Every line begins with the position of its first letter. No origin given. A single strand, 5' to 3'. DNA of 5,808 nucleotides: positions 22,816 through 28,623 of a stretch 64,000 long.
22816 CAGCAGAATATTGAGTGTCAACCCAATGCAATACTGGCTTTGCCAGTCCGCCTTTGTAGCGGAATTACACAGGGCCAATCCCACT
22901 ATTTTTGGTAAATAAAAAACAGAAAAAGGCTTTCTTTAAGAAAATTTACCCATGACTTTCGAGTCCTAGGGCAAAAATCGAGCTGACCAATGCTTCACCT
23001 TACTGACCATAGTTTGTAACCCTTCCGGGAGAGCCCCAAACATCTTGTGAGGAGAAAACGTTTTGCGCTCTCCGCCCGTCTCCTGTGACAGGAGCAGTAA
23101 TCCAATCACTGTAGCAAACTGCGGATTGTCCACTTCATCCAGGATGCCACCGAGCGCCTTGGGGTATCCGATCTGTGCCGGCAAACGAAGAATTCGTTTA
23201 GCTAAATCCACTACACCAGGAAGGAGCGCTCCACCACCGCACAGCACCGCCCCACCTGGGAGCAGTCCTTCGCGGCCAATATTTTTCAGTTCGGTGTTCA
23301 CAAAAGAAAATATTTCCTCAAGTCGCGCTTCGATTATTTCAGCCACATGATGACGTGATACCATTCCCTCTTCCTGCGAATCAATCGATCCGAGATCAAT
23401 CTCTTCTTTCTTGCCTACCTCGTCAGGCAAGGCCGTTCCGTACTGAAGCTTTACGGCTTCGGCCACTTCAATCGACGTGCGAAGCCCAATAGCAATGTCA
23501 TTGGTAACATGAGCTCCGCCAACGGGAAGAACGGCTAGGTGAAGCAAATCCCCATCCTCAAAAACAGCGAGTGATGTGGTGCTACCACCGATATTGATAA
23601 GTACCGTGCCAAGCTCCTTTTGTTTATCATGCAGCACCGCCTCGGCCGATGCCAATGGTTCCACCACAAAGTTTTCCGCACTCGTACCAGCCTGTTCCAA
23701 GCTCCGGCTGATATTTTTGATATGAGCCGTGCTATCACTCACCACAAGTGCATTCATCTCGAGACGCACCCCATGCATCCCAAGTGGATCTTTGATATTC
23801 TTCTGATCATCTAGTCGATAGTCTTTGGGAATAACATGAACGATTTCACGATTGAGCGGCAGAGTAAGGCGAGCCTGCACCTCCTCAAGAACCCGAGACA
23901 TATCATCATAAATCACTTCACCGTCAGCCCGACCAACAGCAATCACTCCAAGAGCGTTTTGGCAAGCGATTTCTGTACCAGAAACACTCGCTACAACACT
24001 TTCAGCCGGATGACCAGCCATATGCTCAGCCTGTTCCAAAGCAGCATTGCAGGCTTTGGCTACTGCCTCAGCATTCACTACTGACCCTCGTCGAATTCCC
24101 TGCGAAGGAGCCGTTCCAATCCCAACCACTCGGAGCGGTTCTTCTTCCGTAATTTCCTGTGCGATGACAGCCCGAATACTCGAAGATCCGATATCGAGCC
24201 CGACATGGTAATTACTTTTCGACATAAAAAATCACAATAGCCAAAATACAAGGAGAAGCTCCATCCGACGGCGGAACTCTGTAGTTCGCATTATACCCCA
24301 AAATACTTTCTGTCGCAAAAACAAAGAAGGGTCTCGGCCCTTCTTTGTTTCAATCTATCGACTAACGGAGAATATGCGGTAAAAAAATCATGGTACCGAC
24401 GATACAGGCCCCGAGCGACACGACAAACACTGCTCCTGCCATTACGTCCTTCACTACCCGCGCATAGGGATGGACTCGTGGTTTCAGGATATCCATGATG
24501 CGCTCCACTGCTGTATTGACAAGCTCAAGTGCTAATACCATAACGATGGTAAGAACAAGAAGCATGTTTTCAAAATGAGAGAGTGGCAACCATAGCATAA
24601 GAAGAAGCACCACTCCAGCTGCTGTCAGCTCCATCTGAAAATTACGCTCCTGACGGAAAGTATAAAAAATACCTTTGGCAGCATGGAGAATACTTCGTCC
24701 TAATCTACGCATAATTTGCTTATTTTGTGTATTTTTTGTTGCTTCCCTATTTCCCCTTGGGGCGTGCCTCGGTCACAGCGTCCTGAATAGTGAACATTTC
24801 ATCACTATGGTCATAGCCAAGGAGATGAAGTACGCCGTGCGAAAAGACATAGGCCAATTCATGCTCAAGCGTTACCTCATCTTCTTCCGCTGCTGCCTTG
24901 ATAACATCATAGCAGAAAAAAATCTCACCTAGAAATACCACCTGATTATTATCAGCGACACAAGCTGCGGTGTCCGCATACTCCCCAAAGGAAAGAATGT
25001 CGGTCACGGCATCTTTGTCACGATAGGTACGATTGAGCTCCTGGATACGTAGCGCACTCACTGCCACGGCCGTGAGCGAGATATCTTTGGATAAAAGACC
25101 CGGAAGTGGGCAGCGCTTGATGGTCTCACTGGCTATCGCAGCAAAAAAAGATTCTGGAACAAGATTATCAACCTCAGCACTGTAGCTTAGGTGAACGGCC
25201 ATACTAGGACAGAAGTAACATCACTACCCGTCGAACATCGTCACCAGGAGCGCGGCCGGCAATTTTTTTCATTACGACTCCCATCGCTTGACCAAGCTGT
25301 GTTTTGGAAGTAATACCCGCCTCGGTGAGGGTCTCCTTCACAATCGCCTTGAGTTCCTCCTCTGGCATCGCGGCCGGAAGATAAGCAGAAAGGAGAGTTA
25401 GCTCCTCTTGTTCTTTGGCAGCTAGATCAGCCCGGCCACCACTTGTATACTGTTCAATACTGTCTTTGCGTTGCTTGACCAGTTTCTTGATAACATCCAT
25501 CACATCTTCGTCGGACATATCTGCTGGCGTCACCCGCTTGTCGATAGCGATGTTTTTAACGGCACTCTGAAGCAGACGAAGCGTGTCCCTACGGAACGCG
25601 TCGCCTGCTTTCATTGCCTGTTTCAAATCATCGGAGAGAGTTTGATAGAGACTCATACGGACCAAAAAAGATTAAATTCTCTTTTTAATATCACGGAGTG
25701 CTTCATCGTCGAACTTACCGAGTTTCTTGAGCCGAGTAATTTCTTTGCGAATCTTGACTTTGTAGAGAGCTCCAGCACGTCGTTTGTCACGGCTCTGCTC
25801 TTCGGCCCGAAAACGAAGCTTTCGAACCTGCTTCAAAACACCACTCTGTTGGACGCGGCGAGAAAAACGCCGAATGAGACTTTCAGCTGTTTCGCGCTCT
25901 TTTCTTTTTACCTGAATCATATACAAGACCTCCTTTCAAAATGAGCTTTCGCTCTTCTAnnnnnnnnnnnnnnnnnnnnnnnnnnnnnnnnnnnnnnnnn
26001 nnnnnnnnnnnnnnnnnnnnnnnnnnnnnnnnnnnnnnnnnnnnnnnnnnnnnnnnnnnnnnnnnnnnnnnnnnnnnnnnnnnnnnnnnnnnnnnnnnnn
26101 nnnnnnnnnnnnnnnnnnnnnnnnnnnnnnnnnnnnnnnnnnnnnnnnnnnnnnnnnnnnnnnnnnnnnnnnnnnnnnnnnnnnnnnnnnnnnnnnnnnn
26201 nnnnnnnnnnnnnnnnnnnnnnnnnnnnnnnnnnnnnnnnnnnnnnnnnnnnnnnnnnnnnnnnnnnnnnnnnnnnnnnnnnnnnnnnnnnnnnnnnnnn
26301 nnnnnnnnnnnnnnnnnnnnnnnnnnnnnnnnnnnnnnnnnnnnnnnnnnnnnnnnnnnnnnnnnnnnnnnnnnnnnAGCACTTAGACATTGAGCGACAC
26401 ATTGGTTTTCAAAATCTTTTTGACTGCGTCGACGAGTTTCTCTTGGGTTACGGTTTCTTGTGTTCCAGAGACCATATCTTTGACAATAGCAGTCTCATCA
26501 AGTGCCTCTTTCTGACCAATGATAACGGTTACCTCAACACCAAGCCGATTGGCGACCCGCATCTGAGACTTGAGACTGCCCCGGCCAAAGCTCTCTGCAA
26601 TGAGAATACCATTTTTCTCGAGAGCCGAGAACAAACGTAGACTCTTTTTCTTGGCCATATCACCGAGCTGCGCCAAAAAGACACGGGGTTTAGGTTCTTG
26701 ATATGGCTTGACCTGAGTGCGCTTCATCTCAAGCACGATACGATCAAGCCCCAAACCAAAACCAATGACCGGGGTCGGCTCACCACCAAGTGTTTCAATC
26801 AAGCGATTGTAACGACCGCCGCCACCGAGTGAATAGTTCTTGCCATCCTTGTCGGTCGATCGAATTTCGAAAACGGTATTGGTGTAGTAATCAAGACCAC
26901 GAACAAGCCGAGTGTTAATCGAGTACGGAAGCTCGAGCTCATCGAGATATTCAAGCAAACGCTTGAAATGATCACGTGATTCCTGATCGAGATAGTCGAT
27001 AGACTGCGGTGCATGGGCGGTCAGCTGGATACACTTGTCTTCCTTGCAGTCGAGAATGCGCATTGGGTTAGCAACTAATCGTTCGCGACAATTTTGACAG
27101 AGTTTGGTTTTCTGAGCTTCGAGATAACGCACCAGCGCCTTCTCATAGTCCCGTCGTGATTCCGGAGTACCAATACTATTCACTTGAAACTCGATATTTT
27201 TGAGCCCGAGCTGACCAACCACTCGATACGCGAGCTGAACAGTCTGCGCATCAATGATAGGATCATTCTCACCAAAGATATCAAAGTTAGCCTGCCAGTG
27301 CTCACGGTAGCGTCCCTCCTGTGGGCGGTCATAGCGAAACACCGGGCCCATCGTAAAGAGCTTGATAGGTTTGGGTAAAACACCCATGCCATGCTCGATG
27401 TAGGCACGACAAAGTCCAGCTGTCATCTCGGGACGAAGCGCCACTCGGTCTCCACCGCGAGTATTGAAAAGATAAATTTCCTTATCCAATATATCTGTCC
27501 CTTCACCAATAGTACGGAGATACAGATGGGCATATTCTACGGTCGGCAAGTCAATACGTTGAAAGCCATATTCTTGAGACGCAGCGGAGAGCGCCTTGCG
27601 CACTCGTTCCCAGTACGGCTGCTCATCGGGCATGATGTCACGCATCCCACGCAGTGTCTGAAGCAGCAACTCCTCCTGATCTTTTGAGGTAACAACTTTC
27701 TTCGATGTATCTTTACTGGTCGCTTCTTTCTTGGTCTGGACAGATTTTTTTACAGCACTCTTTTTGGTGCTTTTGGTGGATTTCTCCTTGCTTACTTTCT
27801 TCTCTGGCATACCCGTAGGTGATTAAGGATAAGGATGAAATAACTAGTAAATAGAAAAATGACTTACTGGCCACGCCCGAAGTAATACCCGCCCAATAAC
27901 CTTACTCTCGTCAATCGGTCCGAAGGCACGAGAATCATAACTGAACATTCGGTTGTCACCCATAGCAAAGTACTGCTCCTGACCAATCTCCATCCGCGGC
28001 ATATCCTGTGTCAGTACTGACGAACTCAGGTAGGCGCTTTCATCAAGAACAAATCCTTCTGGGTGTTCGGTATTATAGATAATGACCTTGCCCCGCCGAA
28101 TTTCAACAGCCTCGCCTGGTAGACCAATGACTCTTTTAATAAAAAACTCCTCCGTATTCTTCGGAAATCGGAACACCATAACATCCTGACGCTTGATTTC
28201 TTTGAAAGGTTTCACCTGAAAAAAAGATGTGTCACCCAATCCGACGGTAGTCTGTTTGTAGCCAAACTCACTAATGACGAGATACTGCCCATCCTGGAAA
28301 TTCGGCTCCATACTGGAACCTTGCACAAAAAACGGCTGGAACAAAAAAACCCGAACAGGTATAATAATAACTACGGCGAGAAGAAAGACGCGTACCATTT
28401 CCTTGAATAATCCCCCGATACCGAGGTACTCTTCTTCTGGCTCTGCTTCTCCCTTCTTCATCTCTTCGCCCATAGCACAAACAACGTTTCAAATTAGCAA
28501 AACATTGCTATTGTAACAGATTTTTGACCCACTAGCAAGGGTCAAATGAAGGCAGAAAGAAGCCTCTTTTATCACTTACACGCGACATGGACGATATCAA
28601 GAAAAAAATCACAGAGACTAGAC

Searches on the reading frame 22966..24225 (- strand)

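Call 66: search_protein_families(library=pfam, proteins=[window:22966-24225:-], max_evalue=0.00001)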
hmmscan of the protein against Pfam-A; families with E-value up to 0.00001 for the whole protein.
window:22966-24225:- (419 aa): 4 families
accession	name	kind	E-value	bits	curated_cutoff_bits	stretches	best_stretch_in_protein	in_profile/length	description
PF14450.12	FtsA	-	6.3e-45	153.1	31.8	2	208-375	1-127/127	Cell division protein FtsA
PF02491.25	SHS2_FTSA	-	1.6e-21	76.9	25.4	1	83-162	1-78/79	SHS2 domain inserted in FTSA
PF06723.19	MreB_Mbl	-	1.2e-12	47.7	27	1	171-352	111-303/327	MreB/Mbl protein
PF11104.14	PilM_2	-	6.6e-09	35.6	27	0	157-261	126-236/340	Type IV pilus assembly protein PilM;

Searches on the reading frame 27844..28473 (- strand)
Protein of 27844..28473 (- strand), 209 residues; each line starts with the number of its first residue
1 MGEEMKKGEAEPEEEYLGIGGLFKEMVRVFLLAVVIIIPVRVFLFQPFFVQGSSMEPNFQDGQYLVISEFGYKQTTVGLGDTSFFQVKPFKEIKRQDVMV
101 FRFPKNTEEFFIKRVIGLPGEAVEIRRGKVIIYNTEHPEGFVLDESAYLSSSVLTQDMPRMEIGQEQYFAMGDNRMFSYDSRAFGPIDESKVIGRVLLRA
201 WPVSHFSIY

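Call 66: search_protein_families(library=pfam, proteins=[window:27844-28473:-], max_evalue=0.00001)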
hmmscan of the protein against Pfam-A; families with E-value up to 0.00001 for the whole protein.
window:27844-28473:- (209 aa): 1 family
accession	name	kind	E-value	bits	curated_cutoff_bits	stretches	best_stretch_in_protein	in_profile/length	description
PF10502.14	Peptidase_S26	-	3.3e-42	144.7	22.9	1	24-201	2-168/168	Signal peptidase, peptidase S26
